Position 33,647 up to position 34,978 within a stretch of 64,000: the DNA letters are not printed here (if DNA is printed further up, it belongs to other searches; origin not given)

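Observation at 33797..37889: Envelope gene cluster: beta-barrel OMP, anchored Cys-rich protein, FG-GAP lipoprotein and a two-heme PSCyt1-like cytochrome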

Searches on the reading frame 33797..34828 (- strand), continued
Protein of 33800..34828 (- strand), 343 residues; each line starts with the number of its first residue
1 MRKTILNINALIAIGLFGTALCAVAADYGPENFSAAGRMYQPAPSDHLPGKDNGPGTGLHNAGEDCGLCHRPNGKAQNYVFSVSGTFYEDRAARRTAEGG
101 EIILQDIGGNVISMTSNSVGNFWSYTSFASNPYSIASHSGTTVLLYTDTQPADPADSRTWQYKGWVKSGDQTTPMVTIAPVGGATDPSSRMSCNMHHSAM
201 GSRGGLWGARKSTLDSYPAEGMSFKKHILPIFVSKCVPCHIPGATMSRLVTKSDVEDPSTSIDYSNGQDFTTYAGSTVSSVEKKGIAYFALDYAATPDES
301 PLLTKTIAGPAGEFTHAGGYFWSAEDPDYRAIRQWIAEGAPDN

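Call 38: search_solved_structures(query=A2, max_evalue=10, show_alignments=3)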
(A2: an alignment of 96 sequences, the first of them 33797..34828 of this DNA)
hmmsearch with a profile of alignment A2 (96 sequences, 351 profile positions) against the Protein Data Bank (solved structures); distinct sequences matched with E-value up to 10: 8.
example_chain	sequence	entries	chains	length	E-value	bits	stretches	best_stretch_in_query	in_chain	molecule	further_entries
8gy2_B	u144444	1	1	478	0.24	13.7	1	22-80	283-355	Alcohol dehydrogenase (quinone), cytochrome c subunit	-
4yuu_V1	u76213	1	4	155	0.4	13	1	235-285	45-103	Cytochrome c-550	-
4rlr_A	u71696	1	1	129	0.57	12.5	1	226-244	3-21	Cytochrome c, 1 heme-binding site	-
1uvz_A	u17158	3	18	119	0.63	12.4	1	237-293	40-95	THIOREDOXIN | THIOREDOXIN, MITOCHONDRIAL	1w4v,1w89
9x0q_B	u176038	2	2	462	0.71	12.2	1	22-80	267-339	Alcohol dehydrogenase (quinone), cytochrome c subunit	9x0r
4bc7_A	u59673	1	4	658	1.6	11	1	173-224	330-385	ALKYLDIHYDROXYACETONEPHOSPHATE SYNTHASE, PEROXISOMAL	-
4bby_A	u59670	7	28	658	1.6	11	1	173-224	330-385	ALKYLDIHYDROXYACETONEPHOSPHATE SYNTHASE, PEROXISOMAL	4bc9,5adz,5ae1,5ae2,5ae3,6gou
4bca_A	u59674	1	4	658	1.6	11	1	173-224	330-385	ALKYLDIHYDROXYACETONEPHOSPHATE SYNTHASE, PEROXISOMAL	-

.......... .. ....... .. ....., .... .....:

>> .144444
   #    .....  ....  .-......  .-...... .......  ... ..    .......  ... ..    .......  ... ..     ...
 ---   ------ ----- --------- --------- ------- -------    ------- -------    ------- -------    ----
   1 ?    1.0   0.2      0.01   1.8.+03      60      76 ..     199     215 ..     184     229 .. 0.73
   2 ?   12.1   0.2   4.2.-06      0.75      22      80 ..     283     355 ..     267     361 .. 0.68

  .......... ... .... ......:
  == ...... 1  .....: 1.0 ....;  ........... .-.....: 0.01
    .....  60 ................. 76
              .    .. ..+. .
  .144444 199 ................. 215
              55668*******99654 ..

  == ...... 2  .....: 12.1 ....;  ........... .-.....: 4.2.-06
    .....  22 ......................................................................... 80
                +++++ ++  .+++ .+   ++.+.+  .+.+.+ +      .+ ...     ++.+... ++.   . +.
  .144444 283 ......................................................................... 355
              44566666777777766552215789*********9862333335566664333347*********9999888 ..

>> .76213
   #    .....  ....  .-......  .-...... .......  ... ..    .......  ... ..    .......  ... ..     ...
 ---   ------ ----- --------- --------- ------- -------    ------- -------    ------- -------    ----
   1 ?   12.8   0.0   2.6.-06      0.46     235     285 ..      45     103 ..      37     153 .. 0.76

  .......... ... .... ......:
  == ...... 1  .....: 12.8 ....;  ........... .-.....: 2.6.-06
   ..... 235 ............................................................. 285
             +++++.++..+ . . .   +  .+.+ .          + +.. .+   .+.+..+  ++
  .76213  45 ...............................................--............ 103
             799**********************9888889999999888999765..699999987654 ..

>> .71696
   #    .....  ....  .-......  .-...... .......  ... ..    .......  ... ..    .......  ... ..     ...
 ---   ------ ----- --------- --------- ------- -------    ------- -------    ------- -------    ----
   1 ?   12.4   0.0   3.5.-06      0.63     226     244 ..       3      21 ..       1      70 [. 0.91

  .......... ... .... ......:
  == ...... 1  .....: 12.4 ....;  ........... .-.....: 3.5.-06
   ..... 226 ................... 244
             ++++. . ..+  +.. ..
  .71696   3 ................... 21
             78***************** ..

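Call 58: find_encoding_contigs(protein=P0112, flank=9000, max_places=1)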
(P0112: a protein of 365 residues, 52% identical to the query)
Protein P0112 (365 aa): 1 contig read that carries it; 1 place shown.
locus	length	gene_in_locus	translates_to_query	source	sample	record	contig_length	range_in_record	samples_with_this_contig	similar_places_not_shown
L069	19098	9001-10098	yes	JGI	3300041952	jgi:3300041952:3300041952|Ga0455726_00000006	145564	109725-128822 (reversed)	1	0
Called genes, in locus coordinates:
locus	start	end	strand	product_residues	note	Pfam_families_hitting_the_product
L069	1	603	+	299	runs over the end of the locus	PF14522:Cytochrome_C7 (faint), PF13435:Cytochrome_C554 (faint)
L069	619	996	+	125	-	-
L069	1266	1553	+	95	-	-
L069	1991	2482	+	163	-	PF00578:AhpC-TSA, PF08534:Redoxin, PF00255:GSHPx (weak), PF00085:Thioredoxin (faint), PF13905:Thioredoxin_8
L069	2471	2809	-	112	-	-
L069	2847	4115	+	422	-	-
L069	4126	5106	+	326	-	-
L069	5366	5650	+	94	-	-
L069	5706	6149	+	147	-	PF05573:NosL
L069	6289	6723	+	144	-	PF10080:FtrD-like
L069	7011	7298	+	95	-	-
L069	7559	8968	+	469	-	PF13517:FG-GAP_3 (faint), PF01839:FG-GAP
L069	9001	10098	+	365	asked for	-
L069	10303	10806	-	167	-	PF11127:YgaP-like_TM (weak)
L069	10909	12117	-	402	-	PF12704:MacB_PCD, PF02687:FtsX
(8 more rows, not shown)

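Call 59: find_encoding_contigs(protein=P0029, flank=9000, max_places=1)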
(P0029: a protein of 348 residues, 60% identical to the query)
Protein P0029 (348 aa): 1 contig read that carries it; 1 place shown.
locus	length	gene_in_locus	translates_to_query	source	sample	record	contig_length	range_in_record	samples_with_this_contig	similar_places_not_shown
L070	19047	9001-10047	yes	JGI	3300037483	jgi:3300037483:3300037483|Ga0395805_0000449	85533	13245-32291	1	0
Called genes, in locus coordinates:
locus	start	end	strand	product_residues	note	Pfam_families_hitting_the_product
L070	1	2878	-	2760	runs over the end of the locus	PF03060:NMO, PF00109:ketoacyl-synt, PF02801:Ketoacyl-synt_C, PF00698:Acyl_transf_1, PF00106:adh_short, PF08659:KR, PF13561:adh_short_C2, PF14765:PS-DH, +1 more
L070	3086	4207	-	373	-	-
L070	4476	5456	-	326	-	PF01073:3Beta_HSD, PF01370:Epimerase, PF02719:Polysacc_synt_2, PF04321:RmlD_sub_bind, PF05368:NmrA, PF07993:NAD_binding_4, PF13460:NAD_binding_10, PF16363:GDP_Man_Dehyd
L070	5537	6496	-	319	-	-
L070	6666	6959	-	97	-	PF11342:DUF3144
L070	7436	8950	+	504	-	PF01839:FG-GAP, PF13517:FG-GAP_3, PF01839:FG-GAP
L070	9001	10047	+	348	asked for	-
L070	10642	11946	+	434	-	PF02321:OEP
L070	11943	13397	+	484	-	PF19335:HMBD, PF25917:BSH_RND (weak), PF25919:BSH_CusB, PF25973:BSH_CzcB, PF25869:3HB_CusB, PF25954:Beta-barrel_RND_2, PF25975:CzcB_C, PF25989:YknX_C (weak)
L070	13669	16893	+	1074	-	PF00873:ACR_tran, PF03176:MMPL (faint), PF00873:ACR_tran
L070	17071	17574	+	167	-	-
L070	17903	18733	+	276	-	PF00535:Glycos_transf_2, PF10111:Glyco_tranf_2_2, PF13641:Glyco_tranf_2_3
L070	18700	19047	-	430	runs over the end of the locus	PF05977:MFS_3, PF07690:MFS_1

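Call 60: find_encoding_contigs(protein=P0118, flank=9000, max_places=1)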
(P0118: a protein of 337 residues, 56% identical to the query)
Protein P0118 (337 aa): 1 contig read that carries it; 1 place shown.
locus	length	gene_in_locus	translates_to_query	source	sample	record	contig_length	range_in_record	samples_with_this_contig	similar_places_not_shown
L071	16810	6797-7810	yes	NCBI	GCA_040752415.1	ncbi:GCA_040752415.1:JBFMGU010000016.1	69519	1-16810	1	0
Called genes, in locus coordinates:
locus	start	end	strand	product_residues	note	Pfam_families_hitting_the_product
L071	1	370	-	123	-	PF07653:SH3_2 (weak)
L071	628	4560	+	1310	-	PF00082:Peptidase_S8, PF01839:FG-GAP (faint), PF15907:Itfg2 (faint), PF25292:Beta-prop_CGLA (faint), PF13517:FG-GAP_3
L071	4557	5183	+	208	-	-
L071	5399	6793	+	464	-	PF14312:FG-GAP_2 (faint), PF13517:FG-GAP_3 (weak), PF01839:FG-GAP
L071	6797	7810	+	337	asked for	-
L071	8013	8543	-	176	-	PF00072:Response_reg, PF13556:HTH_30 (faint), PF02954:HTH_8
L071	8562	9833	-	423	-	PF00512:HisKA (weak), PF02518:HATPase_c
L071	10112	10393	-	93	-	-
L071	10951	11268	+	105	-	PF02617:ClpS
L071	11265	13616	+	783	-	PF02861:Clp_N, PF23569:NBD_SMAX1 (weak), PF00004:AAA, PF17871:AAA_lid_9, PF00004:AAA, PF07724:AAA_2, PF07728:AAA_5, PF10431:ClpB_D2-small, +7 more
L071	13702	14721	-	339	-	PF08240:ADH_N, PF00107:ADH_zinc_N, PF13602:ADH_zinc_N_2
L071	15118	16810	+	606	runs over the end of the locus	PF03068:PAD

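Call 61: search_protein_representatives(alignment_id=A2)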
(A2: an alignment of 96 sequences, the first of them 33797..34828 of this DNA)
Query: 96 sequences, 351 profile positions. Proteins with E-value up to 0.001 (for the whole library): 1262; up to 1e-10: 140; up to 1e-30: 29. The best 150 are listed.
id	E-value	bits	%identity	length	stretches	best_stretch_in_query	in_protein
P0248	7.8e-124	429.8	-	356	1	2-351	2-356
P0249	1.1e-122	426.0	-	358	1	4-351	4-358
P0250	4.4e-116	404.3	-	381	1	1-351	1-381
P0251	3.5e-105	368.5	-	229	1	113-351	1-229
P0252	7.6e-95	334.5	-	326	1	21-351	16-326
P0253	2.3e-92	326.3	-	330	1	30-351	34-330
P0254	3.5e-90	319.1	-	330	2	156-351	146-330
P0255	4.1e-83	295.9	-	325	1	11-351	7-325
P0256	1.2e-70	254.9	-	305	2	165-351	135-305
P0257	5.4e-65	236.3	-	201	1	8-153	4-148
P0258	1.5e-64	234.8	-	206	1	124-309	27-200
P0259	4.3e-64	233.3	-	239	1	58-228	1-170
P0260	7.3e-64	232.6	-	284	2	72-156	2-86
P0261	6.7e-62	226.1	-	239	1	1-173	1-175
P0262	2.1e-60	221.2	-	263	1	1-190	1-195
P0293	8.6e-17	77.7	-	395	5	299-351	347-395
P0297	4.8e-16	75.3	-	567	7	221-245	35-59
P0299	7.9e-16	74.6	-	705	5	298-349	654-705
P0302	1.2e-14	70.8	-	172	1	61-129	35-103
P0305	3.6e-14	69.1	-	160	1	49-123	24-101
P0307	1.4e-13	67.2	-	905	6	225-254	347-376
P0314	8.6e-13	64.6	-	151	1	54-157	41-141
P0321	2.3e-12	63.2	-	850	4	302-345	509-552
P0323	2.8e-12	62.9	-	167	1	56-136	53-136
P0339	8.0e-12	61.4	-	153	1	60-142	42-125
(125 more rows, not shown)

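Call 62: search_protein_families(library=pfam, proteins=[P0302, P0305, P0314, P0323, P0339, P0293, P0297, P0299, P0307, P0321], max_evalue=0.01)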
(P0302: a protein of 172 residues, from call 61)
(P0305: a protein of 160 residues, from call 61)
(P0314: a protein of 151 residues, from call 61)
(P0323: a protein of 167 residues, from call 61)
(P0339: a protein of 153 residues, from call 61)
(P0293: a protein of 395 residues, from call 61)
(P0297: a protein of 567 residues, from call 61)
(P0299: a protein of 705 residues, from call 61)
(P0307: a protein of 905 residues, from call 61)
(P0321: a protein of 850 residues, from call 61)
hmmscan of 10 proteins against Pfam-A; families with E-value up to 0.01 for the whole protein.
P0302 (172 aa): 2 families
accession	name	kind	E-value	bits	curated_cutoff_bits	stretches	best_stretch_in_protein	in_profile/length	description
PF09699.15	Paired_CXXCH_1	-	0.0018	18.3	20.6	0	37-52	7-22/41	Doubled CXXCH motif (Paired_CXXCH_1)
PF14522.11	Cytochrome_C7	-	0.0098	16.1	24.8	0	35-46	40-51/67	Cytochrome c7 and related cytochrome c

P0305 (160 aa): 2 families
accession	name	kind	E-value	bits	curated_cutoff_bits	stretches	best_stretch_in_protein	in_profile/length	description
PF13620.12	CarboxypepD_reg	-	0.00071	20.3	32.3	1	67-102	8-43/82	Carboxypeptidase regulatory-like domain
PF17210.9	SdrD_B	-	0.0079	16.8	29.7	0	69-100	19-51/112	SdrD B-like domain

P0314 (151 aa): 5 families
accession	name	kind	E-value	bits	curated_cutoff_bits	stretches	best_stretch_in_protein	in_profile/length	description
PF13442.11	Cytochrome_CBB3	-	5.7e-05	23.8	27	0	40-65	2-28/68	Cytochrome C oxidase, cbb3-type, subunit III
PF13620.12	CarboxypepD_reg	-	0.00058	20.6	32.3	1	66-111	2-46/82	Carboxypeptidase regulatory-like domain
PF14522.11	Cytochrome_C7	-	0.00064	19.9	24.8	0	44-59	36-51/67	Cytochrome c7 and related cytochrome c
PF07627.16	PSCyt3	-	0.0019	18.9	27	0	36-57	55-76/98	Protein of unknown function (DUF1588)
PF22113.1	Mtrc-MtrF_II-IV_dom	-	0.0079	16.2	30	0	42-58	149-165/176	Outer membrane cytochrome MtrC/MtrF-like, domains II/IV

P0323 (167 aa): 4 families
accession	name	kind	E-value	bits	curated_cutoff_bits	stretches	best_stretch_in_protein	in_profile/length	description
PF13620.12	CarboxypepD_reg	-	2e-05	25.3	32.3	1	80-130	4-55/82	Carboxypeptidase regulatory-like domain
PF09699.15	Paired_CXXCH_1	-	0.00015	21.8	20.6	0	58-74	6-21/41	Doubled CXXCH motif (Paired_CXXCH_1)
PF14522.11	Cytochrome_C7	-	0.00042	20.5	24.8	0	141-159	36-54/67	Cytochrome c7 and related cytochrome c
PF13442.11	Cytochrome_CBB3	-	0.0041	17.8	27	0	60-74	12-25/68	Cytochrome C oxidase, cbb3-type, subunit III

P0339 (153 aa): 0 families

P0293 (395 aa): 9 families
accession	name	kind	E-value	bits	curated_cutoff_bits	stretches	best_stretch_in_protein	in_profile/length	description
PF00034.26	Cytochrom_C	-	2e-06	29.5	21.3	0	224-256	9-45/90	Cytochrome c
PF13442.11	Cytochrome_CBB3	-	2.7e-06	28.1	27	0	180-194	13-26/68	Cytochrome C oxidase, cbb3-type, subunit III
PF22297.1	PccH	-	5.4e-05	23.7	24.4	0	315-340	1-26/133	PccH Cytochrome c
PF22113.1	Mtrc-MtrF_II-IV_dom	-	6.7e-05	22.9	30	0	72-233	24-129/176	Outer membrane cytochrome MtrC/MtrF-like, domains II/IV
PF13435.11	Cytochrome_C554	-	0.00025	22.4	20.8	0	65-87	37-59/84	Cytochrome c554 and c-prime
PF14522.11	Cytochrome_C7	-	0.00034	20.8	24.8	0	173-234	7-51/67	Cytochrome c7 and related cytochrome c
PF14537.11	Cytochrom_c3_2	-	0.00049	20.9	25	0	174-186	2-14/79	Cytochrome c3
PF14376.11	Haem_bd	-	0.00087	19.7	27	0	295-345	9-55/133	Haem-binding domain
PF24381.1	DUF7537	-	0.0077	16.2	31.7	0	6-71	4-68/258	Family of unknown function (DUF7537)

P0297 (567 aa): 10 families
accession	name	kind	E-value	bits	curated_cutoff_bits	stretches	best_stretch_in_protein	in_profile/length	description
PF07635.16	PSCyt1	-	6.9e-44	148.7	22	5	383-441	1-57/59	Planctomycete cytochrome C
PF13442.11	Cytochrome_CBB3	-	2.1e-19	70.1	27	0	375-458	6-68/68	Cytochrome C oxidase, cbb3-type, subunit III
PF00034.26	Cytochrom_C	-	7e-18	66.2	21.3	0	377-460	6-88/90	Cytochrome c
PF22297.1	PccH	-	2e-17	64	24.4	0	371-400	2-30/133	PccH Cytochrome c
PF14376.11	Haem_bd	-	2e-07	31.4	27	0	38-61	26-49/133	Haem-binding domain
PF09699.15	Paired_CXXCH_1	-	9.6e-07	28.8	20.6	0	272-288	5-21/41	Doubled CXXCH motif (Paired_CXXCH_1)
PF11845.13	Tll0287-like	-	3.9e-06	27.8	24.1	0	374-393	96-115/144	Tll0287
PF14495.11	Cytochrom_C550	-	0.00041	20.5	27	0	267-282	28-43/136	Cytochrome c-550 domain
PF22113.1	Mtrc-MtrF_II-IV_dom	-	0.00058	19.9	30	0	48-62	117-131/176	Outer membrane cytochrome MtrC/MtrF-like, domains II/IV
PF06934.16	CTI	-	0.006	15.7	25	0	439-464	88-113/692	Fatty acid cis/trans isomerase (CTI)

P0299 (705 aa): 6 families
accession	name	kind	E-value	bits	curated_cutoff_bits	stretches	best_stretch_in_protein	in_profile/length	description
PF07635.16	PSCyt1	-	1.8e-10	41.7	22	0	623-646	1-24/59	Planctomycete cytochrome C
PF00034.26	Cytochrom_C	-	1.9e-09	39.2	21.3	0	278-319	7-28/90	Cytochrome c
PF13442.11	Cytochrome_CBB3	-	7.5e-09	36.2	27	0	620-653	11-45/68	Cytochrome C oxidase, cbb3-type, subunit III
PF09699.15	Paired_CXXCH_1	-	1.8e-06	28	20.6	0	618-634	4-20/41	Doubled CXXCH motif (Paired_CXXCH_1)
PF14522.11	Cytochrome_C7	-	0.00012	22.3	24.8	0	394-405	12-23/67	Cytochrome c7 and related cytochrome c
PF22113.1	Mtrc-MtrF_II-IV_dom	-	0.0058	16.6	30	0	281-292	156-167/176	Outer membrane cytochrome MtrC/MtrF-like, domains II/IV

P0307 (905 aa): 13 families
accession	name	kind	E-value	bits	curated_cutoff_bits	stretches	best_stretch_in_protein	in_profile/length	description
PF07635.16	PSCyt1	-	8.6e-77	254.1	22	6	235-295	1-59/59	Planctomycete cytochrome C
PF13442.11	Cytochrome_CBB3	-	1.9e-31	108.7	27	3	230-311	9-68/68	Cytochrome C oxidase, cbb3-type, subunit III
PF22297.1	PccH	-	2.1e-21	76.8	24.4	0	805-843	3-42/133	PccH Cytochrome c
PF00034.26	Cytochrom_C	-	1.5e-17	65.2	21.3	0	711-794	5-88/90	Cytochrome c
PF11845.13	Tll0287-like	-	2.9e-13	50.9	24.1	0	554-616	68-116/144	Tll0287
PF14376.11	Haem_bd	-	1.3e-10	41.8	27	0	700-728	24-52/133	Haem-binding domain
PF09990.14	DUF2231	-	1.9e-10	41.4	26.4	1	64-188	4-130/139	Predicted membrane protein (DUF2231)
PF22113.1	Mtrc-MtrF_II-IV_dom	-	4.6e-08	33.2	30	0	708-728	149-169/176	Outer membrane cytochrome MtrC/MtrF-like, domains II/IV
PF14522.11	Cytochrome_C7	-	2.6e-07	30.8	24.8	0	601-613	13-25/67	Cytochrome c7 and related cytochrome c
PF14537.11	Cytochrom_c3_2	-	3.1e-07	31.2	25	0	598-615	23-40/79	Cytochrome c3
PF09699.15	Paired_CXXCH_1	-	7.1e-06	26.1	20.6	0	810-826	3-19/41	Doubled CXXCH motif (Paired_CXXCH_1)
PF06934.16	CTI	-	6.2e-05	22.2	25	0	548-578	86-116/692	Fatty acid cis/trans isomerase (CTI)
PF22678.1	Cytochrom_c_NrfB-like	-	0.00013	22.8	27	0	813-825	33-45/89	Cytochrome c-type protein NrfB-like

P0321 (850 aa): 0 families
